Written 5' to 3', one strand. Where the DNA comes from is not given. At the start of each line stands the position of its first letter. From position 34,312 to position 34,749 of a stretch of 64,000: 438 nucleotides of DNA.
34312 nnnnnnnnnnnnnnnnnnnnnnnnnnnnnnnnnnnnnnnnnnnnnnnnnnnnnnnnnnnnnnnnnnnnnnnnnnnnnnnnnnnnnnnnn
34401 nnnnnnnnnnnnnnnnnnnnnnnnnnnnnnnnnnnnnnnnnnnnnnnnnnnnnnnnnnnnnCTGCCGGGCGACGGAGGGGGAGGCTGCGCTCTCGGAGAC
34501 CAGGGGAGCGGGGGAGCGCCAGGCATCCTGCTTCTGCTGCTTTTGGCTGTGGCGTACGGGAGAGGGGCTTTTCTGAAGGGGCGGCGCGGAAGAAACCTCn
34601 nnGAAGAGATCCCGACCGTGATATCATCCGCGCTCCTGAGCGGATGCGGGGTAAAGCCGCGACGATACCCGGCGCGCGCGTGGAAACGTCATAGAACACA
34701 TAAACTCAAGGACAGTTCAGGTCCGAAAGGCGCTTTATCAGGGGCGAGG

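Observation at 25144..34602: Locus of three modular secreted proteins built as portable 5' module + variable cargo + shared 3' LRR/tail module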

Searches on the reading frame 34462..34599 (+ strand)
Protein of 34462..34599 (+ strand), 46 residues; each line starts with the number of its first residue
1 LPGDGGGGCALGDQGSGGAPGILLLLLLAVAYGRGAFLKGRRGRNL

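Call 88: search_protein_families(library=ncbifam, alignment_id=A2, max_evalue=1)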
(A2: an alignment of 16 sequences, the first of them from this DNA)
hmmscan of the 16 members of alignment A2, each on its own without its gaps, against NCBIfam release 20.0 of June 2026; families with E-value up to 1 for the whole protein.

A. member 1, seq(46 aa): 3 families
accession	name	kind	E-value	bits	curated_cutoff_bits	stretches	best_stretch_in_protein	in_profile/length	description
NF033191.4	JDVT-CTERM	domain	0.032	14.2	27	1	5-32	2-28/35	JDVT-CTERM domain-containing protein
TIGR03501.1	GlyGly_CTERM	domain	0.058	14.2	15.5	1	16-34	1-19/22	GlyGly-CTERM sorting domain-containing protein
NF004932.0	PRK06287.1-3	equivalog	0.085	13.2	191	1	10-43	62-97/105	cobalt transport protein CbiN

B. families by the number of members that match (of 16 scanned): 9 families
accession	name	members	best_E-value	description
TIGR03901.2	MYXO-CTERM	12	0.001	MYXO-CTERM sorting domain-containing protein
NF033191.4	JDVT-CTERM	10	0.00013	JDVT-CTERM domain-containing protein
TIGR03778.1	VPDSG_CTERM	2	0.001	VPDSG-CTERM sorting domain-containing protein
TIGR02595.1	PEP_CTERM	2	0.033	PEP-CTERM sorting domain-containing protein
NF004932.0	PRK06287.1-3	2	0.042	cobalt transport protein CbiN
TIGR03501.1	GlyGly_CTERM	2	0.058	GlyGly-CTERM sorting domain-containing protein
NF051860.1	PolglcturonPglAAgro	1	0.18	polygalacturonase PglA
TIGR00138.1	rsmG_gidB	1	0.34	16S rRNA (guanine(527)-N(7))-methyltransferase RsmG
NF038112.1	myxo_dep_M36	1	0.45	myxosortase-dependent M36 family metallopeptidase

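Call 92: search_protein_representatives(alignment_id=A2)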
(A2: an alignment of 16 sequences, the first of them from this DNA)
Query: 16 sequences, 40 profile positions. Proteins with E-value up to 0.001 (for the whole library): 75; up to 1e-10: 29; up to 1e-30: 0. The best 75 are listed.
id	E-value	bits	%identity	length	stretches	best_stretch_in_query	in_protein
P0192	5.4e-16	74.0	-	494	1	1-40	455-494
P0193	6.9e-16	73.6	-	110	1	1-40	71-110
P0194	2.0e-15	72.2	-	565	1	2-40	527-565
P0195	3.2e-15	71.5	-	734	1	1-40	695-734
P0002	4.9e-15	70.9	-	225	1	2-40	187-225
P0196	6.6e-15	70.5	-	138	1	1-39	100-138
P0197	7.3e-15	70.4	-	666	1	2-39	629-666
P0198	1.4e-14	69.5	-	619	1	2-40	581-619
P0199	1.6e-14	69.3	-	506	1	3-40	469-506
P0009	1.8e-14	69.2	-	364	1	1-40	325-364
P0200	1.9e-14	69.1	-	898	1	1-39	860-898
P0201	3.8e-14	68.1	-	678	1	1-39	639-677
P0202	5.8e-14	67.5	-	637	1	1-40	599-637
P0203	7.8e-14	67.1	-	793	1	2-40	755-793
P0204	1.5e-13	66.2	-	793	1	2-39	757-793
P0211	1.5e-12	63.0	-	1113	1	3-39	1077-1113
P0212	1.8e-12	62.7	-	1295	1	3-39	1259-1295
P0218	8.3e-11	57.4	-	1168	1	2-39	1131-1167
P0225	7.3e-10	54.4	-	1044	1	3-39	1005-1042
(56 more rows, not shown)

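Call 93: search_protein_families(library=pfam, max_evalue=0.0001, proteins=[P0192, P0194, P0195, P0197, P0200, P0203, P0211, P0212, P0218, P0225])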
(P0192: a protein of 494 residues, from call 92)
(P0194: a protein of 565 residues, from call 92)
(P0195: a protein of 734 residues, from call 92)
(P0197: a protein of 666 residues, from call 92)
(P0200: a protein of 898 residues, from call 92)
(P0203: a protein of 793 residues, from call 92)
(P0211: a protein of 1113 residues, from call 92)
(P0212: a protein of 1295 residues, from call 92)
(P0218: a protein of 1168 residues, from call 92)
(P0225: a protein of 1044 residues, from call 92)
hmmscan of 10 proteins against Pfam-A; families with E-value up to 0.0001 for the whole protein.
P0192 (494 aa): 0 families

P0194 (565 aa): 2 families
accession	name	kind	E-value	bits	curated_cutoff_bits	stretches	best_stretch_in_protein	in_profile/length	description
PF00041.27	fn3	-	2.2e-05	25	25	1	34-106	3-69/84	Fibronectin type III domain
PF25059.1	FN3_DSCAM-DSCAML_C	-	6.1e-05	23.7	39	0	62-123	23-81/89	DSCAM/DSCAML C-terminal Fn3-like domain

P0195 (734 aa): 2 families
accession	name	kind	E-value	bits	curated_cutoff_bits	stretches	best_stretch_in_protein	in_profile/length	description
PF12733.13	Cadherin-like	-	6.2e-13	49.4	24.2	1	280-373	3-89/89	Cadherin-like beta sandwich domain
PF00041.27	fn3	-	9.2e-08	32.6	25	1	154-246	2-72/84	Fibronectin type III domain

P0197 (666 aa): 2 families
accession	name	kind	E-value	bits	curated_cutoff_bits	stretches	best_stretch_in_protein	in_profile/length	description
PF00041.27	fn3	-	9.7e-16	58.2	25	1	171-257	17-82/84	Fibronectin type III domain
PF16656.11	Pur_ac_phosph_N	-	4.9e-05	24.2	30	1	185-259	24-92/93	Purple acid Phosphatase, N-terminal domain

P0200 (898 aa): 1 family
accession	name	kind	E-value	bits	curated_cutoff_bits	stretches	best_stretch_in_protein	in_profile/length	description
PF00041.27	fn3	-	3.5e-09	37.2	25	1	200-288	2-77/84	Fibronectin type III domain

P0203 (793 aa): 5 families
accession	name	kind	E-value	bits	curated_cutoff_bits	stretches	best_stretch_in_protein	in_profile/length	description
PF00041.27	fn3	-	1.5e-16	60.8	25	1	133-225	2-77/84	Fibronectin type III domain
PF12733.13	Cadherin-like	-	1.1e-14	55.1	24.2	1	259-348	10-89/89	Cadherin-like beta sandwich domain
PF25059.1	FN3_DSCAM-DSCAML_C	-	3.7e-07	30.8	39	0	58-120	21-83/89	DSCAM/DSCAML C-terminal Fn3-like domain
PF09136.16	Glucodextran_B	-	1.7e-06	28.2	27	1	280-348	16-82/83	Glucodextranase, domain B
PF01108.23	Tissue_fac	-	5.6e-06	26.6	27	0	124-225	15-107/107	Tissue factor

P0211 (1113 aa): 3 families
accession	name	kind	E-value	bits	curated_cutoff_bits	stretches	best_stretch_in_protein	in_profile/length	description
PF12733.13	Cadherin-like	-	1.8e-32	112.1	24.2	2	798-879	9-88/89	Cadherin-like beta sandwich domain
PF22820.2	TcaA_3rd_4th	-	2.9e-07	30.8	27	0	536-593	3-63/73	TcaA protein 3rd/4th domain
PF00560.39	LRR_1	-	3.4e-06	26.6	20.6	0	669-688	2-21/23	Leucine Rich Repeat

P0212 (1295 aa): 3 families
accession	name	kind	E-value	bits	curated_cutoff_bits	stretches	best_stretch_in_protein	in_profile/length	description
PF12733.13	Cadherin-like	-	2.9e-31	108.2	24.2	2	980-1061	9-88/89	Cadherin-like beta sandwich domain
PF22820.2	TcaA_3rd_4th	-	1.6e-06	28.4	27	0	718-775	3-63/73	TcaA protein 3rd/4th domain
PF00560.39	LRR_1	-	9.3e-06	25.3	20.6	0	851-870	2-21/23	Leucine Rich Repeat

P0218 (1168 aa): 5 families
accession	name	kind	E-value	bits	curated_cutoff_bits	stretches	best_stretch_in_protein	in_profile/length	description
PF00560.39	LRR_1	-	1.3e-56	176.7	20.6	0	471-493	1-23/23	Leucine Rich Repeat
PF12799.13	LRR_4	-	9.5e-46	153.2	27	1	615-658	2-43/44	Leucine Rich repeats (2 copies)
PF23598.1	LRR_14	-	1.4e-37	129.7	40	5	273-402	42-171/353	Leucine-rich repeat region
PF13855.12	LRR_8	-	1.3e-32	111.7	27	3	447-506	2-61/61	Leucine rich repeat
PF23211.1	LRR_LRWD1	-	3.6e-05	24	28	0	564-646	14-94/190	Leucine-rich repeat and WD repeat-containing protein 1, LRR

P0225 (1044 aa): 5 families
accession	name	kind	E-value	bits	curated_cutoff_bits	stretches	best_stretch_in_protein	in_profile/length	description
PF12733.13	Cadherin-like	-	4.4e-64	213.4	24.2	4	724-812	2-88/89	Cadherin-like beta sandwich domain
PF09136.16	Glucodextran_B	-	7.4e-11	42.3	27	0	321-386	19-82/83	Glucodextranase, domain B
PF00560.39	LRR_1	-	7.8e-07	28.5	20.6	0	883-901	2-20/23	Leucine Rich Repeat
PF18805.7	LRR_10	-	3.1e-05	24.1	30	0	820-864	13-67/67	Leucine-rich repeat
PF11819.13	CUPID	-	4.5e-05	24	22.4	0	878-922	49-96/136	Cytohesin Ubiquitin Protein Inducing Domain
